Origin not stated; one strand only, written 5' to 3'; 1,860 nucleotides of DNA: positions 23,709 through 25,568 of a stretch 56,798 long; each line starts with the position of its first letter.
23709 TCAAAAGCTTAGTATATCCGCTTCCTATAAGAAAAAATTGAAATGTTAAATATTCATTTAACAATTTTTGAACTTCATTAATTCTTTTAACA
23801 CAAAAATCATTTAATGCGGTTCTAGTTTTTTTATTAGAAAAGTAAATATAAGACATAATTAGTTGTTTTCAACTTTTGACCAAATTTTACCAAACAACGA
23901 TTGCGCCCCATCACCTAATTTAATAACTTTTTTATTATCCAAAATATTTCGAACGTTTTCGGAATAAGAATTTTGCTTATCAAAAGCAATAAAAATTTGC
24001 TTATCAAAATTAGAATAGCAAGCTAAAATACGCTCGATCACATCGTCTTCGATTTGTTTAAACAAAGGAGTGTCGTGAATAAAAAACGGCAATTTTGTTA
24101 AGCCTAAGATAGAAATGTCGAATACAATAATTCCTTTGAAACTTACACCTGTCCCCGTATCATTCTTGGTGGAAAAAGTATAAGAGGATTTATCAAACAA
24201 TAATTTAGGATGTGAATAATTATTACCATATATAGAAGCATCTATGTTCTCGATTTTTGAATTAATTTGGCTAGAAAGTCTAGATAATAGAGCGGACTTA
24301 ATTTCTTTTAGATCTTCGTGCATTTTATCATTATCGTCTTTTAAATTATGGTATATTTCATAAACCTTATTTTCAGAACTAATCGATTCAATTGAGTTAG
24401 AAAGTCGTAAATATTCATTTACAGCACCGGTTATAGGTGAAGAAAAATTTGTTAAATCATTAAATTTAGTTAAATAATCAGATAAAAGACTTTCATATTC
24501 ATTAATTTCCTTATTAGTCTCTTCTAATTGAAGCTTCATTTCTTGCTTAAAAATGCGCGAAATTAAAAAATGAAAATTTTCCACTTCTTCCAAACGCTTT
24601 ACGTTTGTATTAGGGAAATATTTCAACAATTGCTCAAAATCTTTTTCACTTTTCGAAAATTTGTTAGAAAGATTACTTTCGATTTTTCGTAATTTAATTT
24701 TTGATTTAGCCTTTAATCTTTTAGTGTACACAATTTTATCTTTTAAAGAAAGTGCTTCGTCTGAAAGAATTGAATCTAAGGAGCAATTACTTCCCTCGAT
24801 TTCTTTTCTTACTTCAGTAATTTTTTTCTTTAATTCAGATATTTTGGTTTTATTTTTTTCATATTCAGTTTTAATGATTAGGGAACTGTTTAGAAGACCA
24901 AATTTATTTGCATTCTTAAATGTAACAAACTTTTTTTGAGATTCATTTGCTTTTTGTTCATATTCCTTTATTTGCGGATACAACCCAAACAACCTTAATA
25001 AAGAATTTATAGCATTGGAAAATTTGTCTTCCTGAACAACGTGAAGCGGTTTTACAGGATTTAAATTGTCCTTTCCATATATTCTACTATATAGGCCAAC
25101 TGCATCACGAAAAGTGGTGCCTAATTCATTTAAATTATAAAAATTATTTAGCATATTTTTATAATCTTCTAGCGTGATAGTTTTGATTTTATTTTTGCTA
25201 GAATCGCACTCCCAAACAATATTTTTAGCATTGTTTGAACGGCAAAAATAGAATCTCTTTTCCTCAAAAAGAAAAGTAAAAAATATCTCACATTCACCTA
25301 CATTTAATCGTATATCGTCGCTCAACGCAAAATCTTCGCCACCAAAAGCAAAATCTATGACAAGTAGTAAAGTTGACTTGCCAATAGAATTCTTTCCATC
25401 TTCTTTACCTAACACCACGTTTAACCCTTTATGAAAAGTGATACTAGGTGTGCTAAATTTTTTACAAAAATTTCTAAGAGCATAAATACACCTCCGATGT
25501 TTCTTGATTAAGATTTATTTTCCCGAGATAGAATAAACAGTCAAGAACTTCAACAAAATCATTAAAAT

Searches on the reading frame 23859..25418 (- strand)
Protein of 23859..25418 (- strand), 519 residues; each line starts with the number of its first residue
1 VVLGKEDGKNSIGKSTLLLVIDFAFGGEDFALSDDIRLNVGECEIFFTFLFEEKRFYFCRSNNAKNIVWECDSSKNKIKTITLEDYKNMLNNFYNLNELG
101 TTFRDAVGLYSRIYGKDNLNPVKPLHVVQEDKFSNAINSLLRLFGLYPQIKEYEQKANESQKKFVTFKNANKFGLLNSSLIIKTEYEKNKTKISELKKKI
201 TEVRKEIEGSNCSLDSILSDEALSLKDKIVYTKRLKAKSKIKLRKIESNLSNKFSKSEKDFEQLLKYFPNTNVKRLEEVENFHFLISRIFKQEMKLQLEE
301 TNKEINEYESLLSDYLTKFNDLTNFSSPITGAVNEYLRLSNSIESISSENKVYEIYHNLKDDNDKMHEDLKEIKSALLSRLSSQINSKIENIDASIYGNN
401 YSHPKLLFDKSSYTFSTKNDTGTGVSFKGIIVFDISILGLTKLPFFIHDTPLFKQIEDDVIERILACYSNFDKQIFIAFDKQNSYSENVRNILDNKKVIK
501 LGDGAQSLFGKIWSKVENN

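Call 6: search_protein_families(library=pfam, proteins=[window:23859-25418:-], max_evalue=0.01)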
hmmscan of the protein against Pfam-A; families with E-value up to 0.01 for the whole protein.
window:23859-25418:- (519 aa): 2 families
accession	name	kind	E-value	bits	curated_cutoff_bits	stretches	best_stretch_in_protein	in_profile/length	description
PF10088.15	DUF2326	-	5.8e-13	49.2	28.7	1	396-510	5-138/141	Uncharacterised protein conserved in bacteria (DUF2326)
PF13476.12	AAA_23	-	1.7e-06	29.2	27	1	8-208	26-201/201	AAA domain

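Call 7: search_protein_families(library=padloc, proteins=[window:23859-25418:-], max_evalue=0.01)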
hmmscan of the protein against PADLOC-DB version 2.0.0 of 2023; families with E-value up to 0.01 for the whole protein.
window:23859-25418:- (519 aa): 3 families
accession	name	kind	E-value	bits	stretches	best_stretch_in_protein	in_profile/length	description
PDLC04774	PDC-M68B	-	2e-10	37.9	1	5-457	34-517/581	-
PDLC03859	LmuB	-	3.3e-05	21.3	0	7-424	30-514/611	-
PDLC03864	LmuB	-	0.006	13.2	0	9-80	81-154/657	-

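Call 11: search_protein_families(library=ncbifam, proteins=[window:23859-25418:-], max_evalue=0.01)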
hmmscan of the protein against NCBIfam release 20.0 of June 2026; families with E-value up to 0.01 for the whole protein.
window:23859-25418:- (519 aa): 0 families
